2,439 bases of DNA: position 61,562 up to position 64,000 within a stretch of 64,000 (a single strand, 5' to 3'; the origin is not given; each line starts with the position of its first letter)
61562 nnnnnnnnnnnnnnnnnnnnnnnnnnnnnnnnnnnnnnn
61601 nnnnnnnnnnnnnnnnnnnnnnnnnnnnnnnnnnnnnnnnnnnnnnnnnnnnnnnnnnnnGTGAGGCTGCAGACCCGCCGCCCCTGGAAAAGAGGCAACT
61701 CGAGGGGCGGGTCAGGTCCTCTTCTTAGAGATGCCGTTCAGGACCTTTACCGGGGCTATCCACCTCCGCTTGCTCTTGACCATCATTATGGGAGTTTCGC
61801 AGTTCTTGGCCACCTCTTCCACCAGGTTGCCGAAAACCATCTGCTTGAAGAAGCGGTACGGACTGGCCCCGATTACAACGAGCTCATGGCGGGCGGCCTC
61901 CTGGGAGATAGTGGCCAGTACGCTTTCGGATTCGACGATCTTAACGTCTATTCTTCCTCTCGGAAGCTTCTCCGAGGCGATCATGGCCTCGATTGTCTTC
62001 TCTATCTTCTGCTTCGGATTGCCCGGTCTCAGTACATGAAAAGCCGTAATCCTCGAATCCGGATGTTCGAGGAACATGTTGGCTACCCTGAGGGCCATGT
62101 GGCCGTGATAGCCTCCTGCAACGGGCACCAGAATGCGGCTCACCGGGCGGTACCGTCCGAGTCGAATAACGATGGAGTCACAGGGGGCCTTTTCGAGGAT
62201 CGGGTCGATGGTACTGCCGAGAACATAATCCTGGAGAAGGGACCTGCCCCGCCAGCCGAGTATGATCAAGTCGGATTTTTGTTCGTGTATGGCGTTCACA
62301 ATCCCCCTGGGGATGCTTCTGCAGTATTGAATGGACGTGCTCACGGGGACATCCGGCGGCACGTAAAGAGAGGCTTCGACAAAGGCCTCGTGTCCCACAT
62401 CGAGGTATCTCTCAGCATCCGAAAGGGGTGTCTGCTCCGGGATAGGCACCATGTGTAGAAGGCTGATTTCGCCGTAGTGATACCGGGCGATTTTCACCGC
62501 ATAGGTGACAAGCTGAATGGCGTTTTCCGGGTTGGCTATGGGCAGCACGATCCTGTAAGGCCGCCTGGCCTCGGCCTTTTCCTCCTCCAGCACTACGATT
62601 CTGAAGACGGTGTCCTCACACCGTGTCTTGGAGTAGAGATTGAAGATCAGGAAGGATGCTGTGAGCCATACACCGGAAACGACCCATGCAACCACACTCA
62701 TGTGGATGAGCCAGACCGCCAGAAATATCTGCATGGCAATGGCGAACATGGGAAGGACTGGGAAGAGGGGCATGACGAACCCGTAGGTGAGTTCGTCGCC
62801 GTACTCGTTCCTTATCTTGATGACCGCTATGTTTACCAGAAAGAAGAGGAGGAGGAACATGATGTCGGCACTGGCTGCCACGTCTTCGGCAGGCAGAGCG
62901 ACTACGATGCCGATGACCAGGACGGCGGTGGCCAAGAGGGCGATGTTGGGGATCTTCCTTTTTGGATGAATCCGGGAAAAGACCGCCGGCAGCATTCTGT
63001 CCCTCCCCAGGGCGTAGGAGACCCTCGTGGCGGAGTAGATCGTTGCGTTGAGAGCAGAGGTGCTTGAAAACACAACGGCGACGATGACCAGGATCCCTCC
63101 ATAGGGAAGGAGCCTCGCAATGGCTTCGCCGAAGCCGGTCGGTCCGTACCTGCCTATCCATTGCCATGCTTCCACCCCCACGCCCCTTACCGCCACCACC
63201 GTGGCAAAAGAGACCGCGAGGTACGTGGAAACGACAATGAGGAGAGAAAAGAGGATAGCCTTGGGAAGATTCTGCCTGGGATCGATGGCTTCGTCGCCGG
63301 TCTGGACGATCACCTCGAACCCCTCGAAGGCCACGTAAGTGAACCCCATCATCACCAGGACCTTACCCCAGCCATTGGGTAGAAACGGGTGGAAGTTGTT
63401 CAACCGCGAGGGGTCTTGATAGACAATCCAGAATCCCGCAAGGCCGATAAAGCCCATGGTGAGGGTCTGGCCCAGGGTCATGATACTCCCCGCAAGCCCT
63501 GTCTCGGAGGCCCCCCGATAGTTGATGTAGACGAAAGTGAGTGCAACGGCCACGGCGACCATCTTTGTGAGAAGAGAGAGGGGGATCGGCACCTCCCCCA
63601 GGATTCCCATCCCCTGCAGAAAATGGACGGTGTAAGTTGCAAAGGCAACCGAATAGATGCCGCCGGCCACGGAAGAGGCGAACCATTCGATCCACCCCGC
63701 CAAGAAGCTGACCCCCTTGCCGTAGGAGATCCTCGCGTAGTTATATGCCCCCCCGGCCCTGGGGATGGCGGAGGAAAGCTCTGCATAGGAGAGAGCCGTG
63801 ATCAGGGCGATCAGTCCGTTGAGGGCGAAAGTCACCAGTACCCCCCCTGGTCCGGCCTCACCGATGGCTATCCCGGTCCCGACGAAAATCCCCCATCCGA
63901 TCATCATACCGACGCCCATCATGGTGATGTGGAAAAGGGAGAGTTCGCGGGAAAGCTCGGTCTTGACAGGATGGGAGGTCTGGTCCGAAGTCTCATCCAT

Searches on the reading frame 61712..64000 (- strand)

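Call 84: search_protein_families(library=pfam, proteins=[window:61712-64000:-], max_evalue=0.0001)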
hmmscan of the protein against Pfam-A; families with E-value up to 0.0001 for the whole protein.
window:61712-64000:- (762 aa): 4 families
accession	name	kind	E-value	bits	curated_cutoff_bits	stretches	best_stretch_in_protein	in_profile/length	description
PF13520.12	AA_permease_2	-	5.7e-48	164.3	27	1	20-447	1-420/427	Amino acid permease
PF00324.27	AA_permease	-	5.9e-41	141.1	24.6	1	24-444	1-433/470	Amino acid permease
PF00582.32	Usp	-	5.1e-28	98.8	24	2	483-613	4-141/141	Universal stress protein family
PF13906.12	AA_permease_C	-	2.3e-05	24.9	27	1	408-458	1-48/51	C-terminus of AA_permease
